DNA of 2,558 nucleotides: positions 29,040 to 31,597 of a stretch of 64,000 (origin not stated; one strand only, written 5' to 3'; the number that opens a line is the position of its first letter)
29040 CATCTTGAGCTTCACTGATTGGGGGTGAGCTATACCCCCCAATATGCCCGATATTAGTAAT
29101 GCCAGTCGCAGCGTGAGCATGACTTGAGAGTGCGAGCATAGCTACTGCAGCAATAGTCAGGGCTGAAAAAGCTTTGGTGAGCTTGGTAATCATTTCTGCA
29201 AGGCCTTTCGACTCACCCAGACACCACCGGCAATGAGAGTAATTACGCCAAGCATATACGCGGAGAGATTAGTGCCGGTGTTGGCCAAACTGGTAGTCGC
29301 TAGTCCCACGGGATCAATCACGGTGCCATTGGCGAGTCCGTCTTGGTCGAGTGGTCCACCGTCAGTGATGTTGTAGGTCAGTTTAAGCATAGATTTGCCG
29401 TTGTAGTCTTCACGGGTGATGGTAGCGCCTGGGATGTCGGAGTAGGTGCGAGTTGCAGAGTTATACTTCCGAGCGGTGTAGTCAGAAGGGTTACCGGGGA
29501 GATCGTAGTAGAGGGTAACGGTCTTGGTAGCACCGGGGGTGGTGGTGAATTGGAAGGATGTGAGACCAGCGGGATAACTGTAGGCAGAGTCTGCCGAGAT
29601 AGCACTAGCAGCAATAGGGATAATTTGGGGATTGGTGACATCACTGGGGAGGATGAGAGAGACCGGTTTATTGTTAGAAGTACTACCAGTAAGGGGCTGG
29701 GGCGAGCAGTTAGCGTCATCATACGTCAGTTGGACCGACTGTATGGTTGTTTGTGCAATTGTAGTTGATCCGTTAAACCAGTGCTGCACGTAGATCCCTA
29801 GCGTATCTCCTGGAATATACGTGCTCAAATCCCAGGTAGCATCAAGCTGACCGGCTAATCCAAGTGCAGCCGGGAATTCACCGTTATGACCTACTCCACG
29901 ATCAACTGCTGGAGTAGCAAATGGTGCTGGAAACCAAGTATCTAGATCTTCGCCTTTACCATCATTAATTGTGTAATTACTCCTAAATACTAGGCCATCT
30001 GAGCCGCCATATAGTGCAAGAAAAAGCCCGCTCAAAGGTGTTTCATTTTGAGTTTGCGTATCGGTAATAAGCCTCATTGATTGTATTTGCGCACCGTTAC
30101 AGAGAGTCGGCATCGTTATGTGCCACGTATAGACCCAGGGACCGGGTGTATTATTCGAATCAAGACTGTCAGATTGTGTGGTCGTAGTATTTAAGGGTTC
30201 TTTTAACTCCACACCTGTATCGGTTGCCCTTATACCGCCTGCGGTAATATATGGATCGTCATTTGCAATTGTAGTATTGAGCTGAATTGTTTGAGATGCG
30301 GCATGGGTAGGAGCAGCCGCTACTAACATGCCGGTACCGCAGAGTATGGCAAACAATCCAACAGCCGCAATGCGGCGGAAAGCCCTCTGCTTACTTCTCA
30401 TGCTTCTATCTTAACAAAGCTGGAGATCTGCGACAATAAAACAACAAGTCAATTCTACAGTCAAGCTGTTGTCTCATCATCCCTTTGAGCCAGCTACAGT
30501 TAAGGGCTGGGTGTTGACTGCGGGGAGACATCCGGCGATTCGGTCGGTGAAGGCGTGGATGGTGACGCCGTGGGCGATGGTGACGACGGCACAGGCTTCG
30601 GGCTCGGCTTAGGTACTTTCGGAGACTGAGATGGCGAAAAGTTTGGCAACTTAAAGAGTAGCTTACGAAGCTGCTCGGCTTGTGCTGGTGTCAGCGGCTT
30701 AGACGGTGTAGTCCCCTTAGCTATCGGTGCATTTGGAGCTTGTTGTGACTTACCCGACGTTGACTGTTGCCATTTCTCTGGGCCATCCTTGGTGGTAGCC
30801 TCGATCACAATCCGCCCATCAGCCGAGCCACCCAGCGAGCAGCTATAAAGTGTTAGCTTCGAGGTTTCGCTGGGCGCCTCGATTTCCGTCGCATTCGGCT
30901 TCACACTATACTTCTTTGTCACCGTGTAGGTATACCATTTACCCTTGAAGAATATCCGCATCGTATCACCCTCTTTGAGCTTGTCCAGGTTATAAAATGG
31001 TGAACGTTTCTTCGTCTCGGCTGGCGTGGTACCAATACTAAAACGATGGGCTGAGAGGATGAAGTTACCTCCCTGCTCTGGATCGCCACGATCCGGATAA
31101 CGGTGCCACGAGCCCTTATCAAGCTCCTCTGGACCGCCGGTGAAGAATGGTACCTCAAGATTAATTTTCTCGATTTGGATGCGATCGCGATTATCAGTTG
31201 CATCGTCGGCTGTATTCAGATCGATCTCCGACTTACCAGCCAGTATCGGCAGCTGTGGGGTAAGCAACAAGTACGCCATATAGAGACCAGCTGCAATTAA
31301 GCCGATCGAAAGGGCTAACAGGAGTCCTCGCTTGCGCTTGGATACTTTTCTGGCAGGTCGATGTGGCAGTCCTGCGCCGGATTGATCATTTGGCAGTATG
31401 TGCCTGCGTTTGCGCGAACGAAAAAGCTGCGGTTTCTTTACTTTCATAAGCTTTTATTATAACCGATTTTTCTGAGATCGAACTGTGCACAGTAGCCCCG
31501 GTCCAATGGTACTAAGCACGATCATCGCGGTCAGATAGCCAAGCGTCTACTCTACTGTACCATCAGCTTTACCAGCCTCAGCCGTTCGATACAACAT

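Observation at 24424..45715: Sortase-centred surface-protein island with a duplicated GT::LicD + LicC-like cassette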

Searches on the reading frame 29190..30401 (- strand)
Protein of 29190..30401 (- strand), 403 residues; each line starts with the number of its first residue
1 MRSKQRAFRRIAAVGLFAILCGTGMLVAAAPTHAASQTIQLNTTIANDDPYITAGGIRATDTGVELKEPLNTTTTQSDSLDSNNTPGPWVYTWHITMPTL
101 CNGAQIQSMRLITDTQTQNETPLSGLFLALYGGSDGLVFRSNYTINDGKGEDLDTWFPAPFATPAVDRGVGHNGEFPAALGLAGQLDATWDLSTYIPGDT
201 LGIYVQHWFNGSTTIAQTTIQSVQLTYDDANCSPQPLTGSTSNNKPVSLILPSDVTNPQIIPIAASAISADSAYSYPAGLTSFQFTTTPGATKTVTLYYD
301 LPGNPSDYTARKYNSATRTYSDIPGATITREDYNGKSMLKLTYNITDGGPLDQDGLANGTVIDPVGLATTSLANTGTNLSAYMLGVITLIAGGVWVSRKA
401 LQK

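Call 4: search_protein_families(library=pfam, proteins=[window:29190-30401:-], max_evalue=0.01)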
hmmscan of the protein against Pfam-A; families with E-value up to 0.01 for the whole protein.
window:29190-30401:- (403 aa): 0 families

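Call 5: search_protein_families(library=ncbifam, proteins=[window:29190-30401:-], max_evalue=0.01)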
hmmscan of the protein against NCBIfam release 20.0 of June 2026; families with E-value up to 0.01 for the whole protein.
window:29190-30401:- (403 aa): 1 family
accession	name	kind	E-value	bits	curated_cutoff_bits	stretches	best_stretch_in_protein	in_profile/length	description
NF041766.1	choice_anch_U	domain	1.8e-17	63.9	32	1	272-368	3-91/92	choice-of-anchor U domain-containing protein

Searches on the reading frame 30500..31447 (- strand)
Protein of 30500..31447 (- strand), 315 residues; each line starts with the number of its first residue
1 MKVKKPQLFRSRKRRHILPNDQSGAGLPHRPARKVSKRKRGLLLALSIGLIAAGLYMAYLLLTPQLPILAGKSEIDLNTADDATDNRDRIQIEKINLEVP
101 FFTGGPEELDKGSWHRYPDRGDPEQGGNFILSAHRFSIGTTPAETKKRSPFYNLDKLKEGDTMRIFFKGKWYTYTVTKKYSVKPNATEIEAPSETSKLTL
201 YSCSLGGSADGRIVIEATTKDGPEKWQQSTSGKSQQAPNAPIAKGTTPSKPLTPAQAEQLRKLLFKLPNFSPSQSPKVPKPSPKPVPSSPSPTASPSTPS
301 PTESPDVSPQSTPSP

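Call 4: search_protein_families(library=pfam, proteins=[window:30500-31447:-], max_evalue=0.01)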
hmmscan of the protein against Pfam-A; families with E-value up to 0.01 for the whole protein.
window:30500-31447:- (315 aa): 1 family
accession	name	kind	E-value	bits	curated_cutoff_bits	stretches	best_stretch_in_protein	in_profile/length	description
PF04203.18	Sortase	-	3.4e-17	62.8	26.6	1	90-218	1-123/125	Sortase domain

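Call 5: search_protein_families(library=ncbifam, proteins=[window:30500-31447:-], max_evalue=0.01)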
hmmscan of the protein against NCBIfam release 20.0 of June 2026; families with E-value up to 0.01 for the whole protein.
window:30500-31447:- (315 aa): 6 families
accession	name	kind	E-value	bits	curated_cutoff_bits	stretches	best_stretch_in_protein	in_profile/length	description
NF033747.1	class_E_sortase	subfamily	7.9e-11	42.2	160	1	105-212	92-198/211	class E sortase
NF058671.1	sortase_SrtD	exception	1.4e-10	41.1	140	1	85-218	62-186/187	class D sortase, LPxTATN-specific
NF033746.1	class_D_sortase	subfamily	2.9e-10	40.1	165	1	84-219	7-133/135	class D sortase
TIGR01076.1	sortase_fam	subfamily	2.3e-09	37.1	39.35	1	89-214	2-122/136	sortase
NF033745.1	class_C_sortase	subfamily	1.8e-08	34.4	160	1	88-217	94-218/220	class C sortase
TIGR03784.1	marine_sortase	equivalog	0.00052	19.7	158.25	1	147-203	99-156/174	class GN sortase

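Call 44: search_solved_structures(query=window:30500-31447:-, max_evalue=0.01, show_alignments=2)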
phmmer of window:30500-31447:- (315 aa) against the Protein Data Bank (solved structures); distinct sequences matched with E-value up to 0.01: 20.
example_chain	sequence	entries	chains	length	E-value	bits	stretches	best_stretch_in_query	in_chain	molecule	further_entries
4d7w_A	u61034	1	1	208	5.3e-06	29.2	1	75-215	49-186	SORTASE FAMILY PROTEIN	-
8t28_A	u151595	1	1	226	1.2e-05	28.1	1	88-216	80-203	Class C sortase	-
9m4u_B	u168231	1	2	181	2.1e-05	27.3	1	90-194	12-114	Peptidase C60, sortase A and B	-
9iok_A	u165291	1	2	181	2.3e-05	27.1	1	102-194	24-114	Peptidase C60, sortase A and B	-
3rcc_A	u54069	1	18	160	2.4e-05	27.1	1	90-219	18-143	Sortase SrtA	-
7s56_A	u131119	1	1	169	2.7e-05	26.9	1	90-219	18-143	Class A sortase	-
9m6n_B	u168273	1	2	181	3.1e-05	26.7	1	90-193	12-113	Peptidase C60, sortase A and B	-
9j0t_A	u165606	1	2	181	3.5e-05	26.5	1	102-193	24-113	Peptidase C60, sortase A and B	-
9m5i_B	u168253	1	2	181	6.4e-05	25.7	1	104-194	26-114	Peptidase C60, sortase A and B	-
9iv0_A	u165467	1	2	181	7e-05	25.6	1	105-194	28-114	Peptidase C60, sortase A and B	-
9m2g_A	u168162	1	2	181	0.00011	25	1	105-193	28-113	Peptidase C60, sortase A and B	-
9m5j_B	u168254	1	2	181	0.00015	24.5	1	105-194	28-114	Peptidase C60, sortase A and B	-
7s54_A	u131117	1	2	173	0.00023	23.9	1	90-218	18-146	Class A sortase, sortase A chimera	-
9m2n_A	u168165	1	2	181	0.00024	23.8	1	105-193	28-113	Peptidase C60, sortase A and B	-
5utt_A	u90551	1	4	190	0.00041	23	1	98-193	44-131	Sortase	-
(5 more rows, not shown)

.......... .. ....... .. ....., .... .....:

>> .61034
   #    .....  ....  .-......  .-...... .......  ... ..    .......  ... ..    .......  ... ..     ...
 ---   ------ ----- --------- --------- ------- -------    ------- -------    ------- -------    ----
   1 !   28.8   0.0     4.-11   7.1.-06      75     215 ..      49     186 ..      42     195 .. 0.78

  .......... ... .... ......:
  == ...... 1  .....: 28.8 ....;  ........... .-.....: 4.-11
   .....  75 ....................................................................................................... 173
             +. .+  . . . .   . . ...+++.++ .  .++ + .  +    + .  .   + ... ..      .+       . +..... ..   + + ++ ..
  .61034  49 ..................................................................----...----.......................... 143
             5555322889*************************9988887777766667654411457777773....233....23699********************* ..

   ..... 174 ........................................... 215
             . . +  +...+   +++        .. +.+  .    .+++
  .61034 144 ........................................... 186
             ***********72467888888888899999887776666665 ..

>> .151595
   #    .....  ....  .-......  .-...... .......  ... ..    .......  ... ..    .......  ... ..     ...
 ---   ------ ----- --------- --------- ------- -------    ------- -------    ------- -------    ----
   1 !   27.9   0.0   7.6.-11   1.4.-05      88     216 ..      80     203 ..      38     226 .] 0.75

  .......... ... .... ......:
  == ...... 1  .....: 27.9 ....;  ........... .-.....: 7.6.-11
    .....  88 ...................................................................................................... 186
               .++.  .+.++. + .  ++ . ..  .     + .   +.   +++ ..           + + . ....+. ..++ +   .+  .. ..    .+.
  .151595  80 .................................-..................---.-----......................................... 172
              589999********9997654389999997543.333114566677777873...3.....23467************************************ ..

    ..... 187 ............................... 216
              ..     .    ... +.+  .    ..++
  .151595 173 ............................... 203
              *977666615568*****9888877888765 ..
